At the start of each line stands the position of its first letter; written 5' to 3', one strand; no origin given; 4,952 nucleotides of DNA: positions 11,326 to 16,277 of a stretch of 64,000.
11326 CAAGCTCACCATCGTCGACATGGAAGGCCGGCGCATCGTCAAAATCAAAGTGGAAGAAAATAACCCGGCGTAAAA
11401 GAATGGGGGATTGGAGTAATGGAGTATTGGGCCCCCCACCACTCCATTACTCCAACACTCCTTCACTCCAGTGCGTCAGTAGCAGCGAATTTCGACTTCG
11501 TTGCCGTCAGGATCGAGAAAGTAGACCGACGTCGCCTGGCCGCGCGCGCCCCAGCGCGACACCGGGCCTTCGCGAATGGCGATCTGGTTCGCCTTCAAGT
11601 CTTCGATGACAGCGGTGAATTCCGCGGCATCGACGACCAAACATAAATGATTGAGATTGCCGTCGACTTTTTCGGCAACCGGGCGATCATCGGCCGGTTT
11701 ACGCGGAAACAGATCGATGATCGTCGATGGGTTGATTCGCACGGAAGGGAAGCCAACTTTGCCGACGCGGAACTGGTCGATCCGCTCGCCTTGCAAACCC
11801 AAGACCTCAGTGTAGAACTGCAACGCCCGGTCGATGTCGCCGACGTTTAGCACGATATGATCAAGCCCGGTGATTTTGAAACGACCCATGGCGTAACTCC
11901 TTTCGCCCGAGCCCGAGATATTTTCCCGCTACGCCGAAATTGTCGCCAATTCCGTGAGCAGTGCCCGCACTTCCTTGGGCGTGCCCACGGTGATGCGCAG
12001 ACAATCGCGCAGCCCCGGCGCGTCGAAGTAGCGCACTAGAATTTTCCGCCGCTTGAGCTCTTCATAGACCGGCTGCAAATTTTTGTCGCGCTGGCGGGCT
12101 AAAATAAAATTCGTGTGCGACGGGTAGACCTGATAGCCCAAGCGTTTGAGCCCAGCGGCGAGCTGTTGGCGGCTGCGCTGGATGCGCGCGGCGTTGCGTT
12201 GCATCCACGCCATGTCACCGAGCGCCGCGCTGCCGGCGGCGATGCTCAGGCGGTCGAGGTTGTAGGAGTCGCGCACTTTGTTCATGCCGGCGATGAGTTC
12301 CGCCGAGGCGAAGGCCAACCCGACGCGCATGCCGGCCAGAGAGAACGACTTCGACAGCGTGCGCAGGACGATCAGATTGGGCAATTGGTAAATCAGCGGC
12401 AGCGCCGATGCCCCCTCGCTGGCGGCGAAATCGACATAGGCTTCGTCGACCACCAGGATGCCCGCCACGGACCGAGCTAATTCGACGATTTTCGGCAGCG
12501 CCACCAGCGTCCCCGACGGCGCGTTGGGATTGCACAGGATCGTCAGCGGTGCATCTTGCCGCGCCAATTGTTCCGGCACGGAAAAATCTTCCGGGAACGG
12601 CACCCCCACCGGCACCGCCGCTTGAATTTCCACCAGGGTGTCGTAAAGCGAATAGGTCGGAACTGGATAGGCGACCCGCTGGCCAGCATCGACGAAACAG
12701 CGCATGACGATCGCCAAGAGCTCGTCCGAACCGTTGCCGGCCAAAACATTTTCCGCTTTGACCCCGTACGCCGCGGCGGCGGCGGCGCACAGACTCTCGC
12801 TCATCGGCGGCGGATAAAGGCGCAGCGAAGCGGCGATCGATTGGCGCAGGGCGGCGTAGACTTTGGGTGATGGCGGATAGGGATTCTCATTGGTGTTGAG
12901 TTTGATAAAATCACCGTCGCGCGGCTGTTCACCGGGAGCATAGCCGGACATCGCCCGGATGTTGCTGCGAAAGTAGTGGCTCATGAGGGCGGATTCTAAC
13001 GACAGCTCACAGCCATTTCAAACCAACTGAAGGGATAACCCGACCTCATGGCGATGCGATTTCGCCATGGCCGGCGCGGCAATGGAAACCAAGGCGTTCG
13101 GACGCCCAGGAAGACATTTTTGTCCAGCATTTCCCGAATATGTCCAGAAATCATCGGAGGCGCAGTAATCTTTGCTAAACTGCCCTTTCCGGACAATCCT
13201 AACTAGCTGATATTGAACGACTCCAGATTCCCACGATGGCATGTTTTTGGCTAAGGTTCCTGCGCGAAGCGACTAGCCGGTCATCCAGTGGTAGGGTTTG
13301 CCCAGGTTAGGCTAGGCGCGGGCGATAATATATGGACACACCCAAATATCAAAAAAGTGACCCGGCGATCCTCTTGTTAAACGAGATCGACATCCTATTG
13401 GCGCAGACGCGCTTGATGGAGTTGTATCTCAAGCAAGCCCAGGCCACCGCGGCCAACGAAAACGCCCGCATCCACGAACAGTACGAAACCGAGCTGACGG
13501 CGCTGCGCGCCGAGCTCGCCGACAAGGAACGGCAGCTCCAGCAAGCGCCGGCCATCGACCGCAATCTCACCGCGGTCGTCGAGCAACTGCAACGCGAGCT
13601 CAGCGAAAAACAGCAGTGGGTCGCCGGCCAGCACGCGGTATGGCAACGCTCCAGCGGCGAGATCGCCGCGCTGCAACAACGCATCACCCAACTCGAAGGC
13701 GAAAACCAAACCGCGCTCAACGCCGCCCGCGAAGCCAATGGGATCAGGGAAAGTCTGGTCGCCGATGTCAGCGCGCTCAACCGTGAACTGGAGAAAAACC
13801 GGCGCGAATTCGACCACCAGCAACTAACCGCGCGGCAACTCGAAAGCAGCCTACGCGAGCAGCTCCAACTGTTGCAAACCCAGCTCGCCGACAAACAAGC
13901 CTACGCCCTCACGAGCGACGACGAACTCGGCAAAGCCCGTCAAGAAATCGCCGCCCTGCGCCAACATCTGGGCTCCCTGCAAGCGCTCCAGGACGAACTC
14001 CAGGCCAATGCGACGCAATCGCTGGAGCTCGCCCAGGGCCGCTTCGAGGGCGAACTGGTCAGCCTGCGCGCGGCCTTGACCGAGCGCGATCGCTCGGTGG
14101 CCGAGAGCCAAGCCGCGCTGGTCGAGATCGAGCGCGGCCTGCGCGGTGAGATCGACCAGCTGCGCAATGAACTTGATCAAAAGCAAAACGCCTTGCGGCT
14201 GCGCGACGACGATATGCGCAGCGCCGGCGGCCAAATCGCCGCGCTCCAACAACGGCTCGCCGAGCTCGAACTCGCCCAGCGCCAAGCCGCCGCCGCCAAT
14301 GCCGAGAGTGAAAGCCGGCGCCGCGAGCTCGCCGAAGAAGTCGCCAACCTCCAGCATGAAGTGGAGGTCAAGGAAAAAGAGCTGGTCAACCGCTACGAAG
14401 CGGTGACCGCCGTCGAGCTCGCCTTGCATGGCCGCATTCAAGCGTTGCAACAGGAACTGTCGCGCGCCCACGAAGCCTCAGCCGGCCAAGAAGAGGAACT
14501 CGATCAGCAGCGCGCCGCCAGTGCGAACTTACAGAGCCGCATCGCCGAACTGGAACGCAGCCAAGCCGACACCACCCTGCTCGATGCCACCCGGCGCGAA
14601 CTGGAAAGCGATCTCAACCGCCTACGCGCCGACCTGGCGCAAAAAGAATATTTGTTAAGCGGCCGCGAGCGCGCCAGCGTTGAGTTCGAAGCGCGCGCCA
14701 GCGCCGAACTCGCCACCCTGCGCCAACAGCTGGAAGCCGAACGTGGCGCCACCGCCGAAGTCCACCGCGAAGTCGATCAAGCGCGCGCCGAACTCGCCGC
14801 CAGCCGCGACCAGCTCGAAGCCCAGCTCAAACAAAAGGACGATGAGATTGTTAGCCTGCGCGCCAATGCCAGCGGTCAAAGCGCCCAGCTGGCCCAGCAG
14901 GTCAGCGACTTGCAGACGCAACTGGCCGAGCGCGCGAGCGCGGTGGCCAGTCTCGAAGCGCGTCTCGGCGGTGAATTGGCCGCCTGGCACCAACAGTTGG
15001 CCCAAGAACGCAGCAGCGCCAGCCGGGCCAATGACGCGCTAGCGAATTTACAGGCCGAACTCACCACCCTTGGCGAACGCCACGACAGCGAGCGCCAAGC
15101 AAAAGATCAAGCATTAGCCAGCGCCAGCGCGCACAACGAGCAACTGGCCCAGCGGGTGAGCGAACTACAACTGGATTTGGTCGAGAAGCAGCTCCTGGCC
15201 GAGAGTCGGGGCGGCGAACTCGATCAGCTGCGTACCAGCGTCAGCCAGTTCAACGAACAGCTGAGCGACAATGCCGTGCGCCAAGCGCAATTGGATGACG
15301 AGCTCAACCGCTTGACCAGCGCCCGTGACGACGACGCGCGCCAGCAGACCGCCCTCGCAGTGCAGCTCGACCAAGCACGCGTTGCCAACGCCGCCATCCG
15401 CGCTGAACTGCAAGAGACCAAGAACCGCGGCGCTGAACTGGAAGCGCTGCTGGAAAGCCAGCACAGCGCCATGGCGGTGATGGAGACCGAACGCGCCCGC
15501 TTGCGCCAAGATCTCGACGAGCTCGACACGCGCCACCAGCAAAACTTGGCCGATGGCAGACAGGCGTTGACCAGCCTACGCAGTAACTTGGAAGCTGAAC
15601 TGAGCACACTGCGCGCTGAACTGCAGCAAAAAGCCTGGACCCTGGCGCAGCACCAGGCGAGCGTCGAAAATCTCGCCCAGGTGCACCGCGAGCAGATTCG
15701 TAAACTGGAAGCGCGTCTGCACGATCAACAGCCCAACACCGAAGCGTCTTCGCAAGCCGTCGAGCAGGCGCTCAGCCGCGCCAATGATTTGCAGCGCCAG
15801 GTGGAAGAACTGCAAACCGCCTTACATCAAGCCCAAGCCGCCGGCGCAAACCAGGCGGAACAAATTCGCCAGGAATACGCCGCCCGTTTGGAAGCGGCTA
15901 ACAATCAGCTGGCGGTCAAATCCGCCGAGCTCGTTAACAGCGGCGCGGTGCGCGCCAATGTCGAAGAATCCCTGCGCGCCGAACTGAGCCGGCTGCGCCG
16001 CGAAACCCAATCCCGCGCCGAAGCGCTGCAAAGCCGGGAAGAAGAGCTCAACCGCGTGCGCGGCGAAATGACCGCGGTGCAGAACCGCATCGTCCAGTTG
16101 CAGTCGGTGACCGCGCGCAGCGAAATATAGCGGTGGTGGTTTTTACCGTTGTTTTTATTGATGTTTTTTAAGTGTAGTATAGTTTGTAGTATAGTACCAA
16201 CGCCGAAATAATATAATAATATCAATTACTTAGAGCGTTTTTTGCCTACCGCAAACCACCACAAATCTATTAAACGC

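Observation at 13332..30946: Operon of a ~1,200-aa pure coiled-coil protein plus two paralogous single-domain KaiC/RecA-like ATPases: uncharacterised system, here disrupted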

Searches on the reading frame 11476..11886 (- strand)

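Call 7: search_protein_families(library=pfam, proteins=[window:11476-11886:-], max_evalue=0.01)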
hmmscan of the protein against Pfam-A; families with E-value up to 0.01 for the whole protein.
window:11476-11886:- (136 aa): 5 families
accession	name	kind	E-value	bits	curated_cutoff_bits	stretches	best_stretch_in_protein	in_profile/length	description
PF00903.31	Glyoxalase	-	1.8e-15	57.8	20.6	1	7-133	1-121/121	Glyoxalase/Bleomycin resistance protein/Dioxygenase superfamily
PF13669.12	Glyoxalase_4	-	8.9e-08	32.8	27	1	9-108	1-98/109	Glyoxalase/Bleomycin resistance protein/Dioxygenase superfamily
PF12681.13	Glyoxalase_2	-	2.8e-05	24.5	30.1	1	10-133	3-113/118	Glyoxalase-like domain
PF22677.2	Ble-like_N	-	3.4e-05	24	24.5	1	10-35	4-29/41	Bleomycin resistance protein-like N-terminal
PF18029.7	Glyoxalase_6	-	4.8e-05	24.4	23.6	1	10-133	1-105/106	Glyoxalase-like domain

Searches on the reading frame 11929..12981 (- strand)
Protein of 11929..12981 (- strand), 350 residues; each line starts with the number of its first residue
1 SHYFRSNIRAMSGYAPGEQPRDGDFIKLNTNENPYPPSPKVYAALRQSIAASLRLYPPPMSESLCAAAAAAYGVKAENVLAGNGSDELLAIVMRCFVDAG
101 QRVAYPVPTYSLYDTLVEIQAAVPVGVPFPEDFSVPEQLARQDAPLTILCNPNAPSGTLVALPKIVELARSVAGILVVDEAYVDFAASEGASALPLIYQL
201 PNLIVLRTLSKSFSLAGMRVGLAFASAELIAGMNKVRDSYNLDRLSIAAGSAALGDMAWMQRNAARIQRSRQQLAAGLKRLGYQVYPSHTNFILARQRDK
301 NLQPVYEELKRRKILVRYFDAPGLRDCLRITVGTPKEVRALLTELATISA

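Call 7: search_protein_families(library=pfam, proteins=[window:11929-12981:-], max_evalue=0.01)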
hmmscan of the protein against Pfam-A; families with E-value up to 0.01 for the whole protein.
window:11929-12981:- (350 aa): 1 family
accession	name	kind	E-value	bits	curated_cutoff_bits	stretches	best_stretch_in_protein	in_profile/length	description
PF00155.27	Aminotran_1_2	-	4.6e-57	194.3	19.7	1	24-343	2-359/361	Aminotransferase class I and II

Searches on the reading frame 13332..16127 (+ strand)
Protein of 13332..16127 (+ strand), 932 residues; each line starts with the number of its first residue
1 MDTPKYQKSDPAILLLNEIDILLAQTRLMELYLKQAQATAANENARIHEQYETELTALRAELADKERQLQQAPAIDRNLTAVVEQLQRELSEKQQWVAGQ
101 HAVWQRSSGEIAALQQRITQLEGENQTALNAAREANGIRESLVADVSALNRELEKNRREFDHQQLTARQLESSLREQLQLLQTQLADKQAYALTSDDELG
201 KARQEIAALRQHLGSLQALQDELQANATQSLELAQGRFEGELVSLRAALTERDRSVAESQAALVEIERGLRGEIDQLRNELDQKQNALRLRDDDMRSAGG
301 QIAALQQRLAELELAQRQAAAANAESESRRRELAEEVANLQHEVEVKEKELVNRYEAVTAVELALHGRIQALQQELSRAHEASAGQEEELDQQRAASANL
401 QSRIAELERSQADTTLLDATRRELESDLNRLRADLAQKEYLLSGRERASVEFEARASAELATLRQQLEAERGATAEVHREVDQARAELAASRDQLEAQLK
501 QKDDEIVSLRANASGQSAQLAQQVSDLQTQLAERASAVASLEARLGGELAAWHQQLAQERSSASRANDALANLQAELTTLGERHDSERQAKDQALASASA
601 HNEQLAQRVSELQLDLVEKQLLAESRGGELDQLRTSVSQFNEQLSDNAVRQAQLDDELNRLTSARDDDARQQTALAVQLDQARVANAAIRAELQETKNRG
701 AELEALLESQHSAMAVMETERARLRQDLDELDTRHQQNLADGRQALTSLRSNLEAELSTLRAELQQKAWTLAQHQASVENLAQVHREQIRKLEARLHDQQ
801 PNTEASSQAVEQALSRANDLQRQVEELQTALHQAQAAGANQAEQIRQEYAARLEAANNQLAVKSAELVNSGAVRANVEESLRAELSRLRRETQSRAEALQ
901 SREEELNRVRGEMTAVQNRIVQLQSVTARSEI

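Call 7: search_protein_families(library=pfam, proteins=[window:13332-16127:+], max_evalue=0.01)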
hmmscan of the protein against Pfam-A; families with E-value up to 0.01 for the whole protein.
window:13332-16127:+ (932 aa): 4 families
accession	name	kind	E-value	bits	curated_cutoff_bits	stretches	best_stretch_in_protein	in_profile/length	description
PF06818.20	Fez1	-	0.00019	22.4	34.4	1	240-353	31-147/199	Fez1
PF15619.11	Lebercilin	-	0.00099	19.2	34.3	1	518-584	120-186/193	Ciliary protein causing Leber congenital amaurosis disease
PF08647.16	BRE1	-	0.0012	19.3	27.9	1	86-174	1-89/95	BRE1 E3 ubiquitin ligase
PF25481.1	Nucleoprot-TPR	-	0.0024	18.3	27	1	488-545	20-77/80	Nucleoprotein TPR-like domain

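Call 11: search_protein_families(library=ncbifam, proteins=[window:13332-16127:+], max_evalue=0.01)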
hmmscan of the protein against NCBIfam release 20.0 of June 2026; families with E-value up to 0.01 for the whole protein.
window:13332-16127:+ (932 aa): 6 families
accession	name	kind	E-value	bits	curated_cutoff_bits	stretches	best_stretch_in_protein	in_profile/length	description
TIGR02168.1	SMC_prok_B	equivalog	2.2e-16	58.8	567.35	4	245-511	244-515/1181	chromosome segregation protein SMC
NF045487.1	ASRP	equivalog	3.3e-16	59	300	4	628-925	135-436/593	archaea-specific SMC-related protein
TIGR04523.1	Mplasa_alph_rch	subfamily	4.7e-12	44.7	270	2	269-800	37-551/745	helix-rich protein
TIGR02169.1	SMC_prok_A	equivalog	7.3e-12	43.8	729.4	3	36-283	221-471/1165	chromosome segregation protein SMC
NF002572.0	PRK02224.1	equivalog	9e-05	20.9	1087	1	252-781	211-713/888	DNA double-strand break repair ATPase Rad50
NF003034.1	PRK03918.1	equivalog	0.0013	16.8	700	0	269-511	190-433/878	DNA double-strand break repair ATPase Rad50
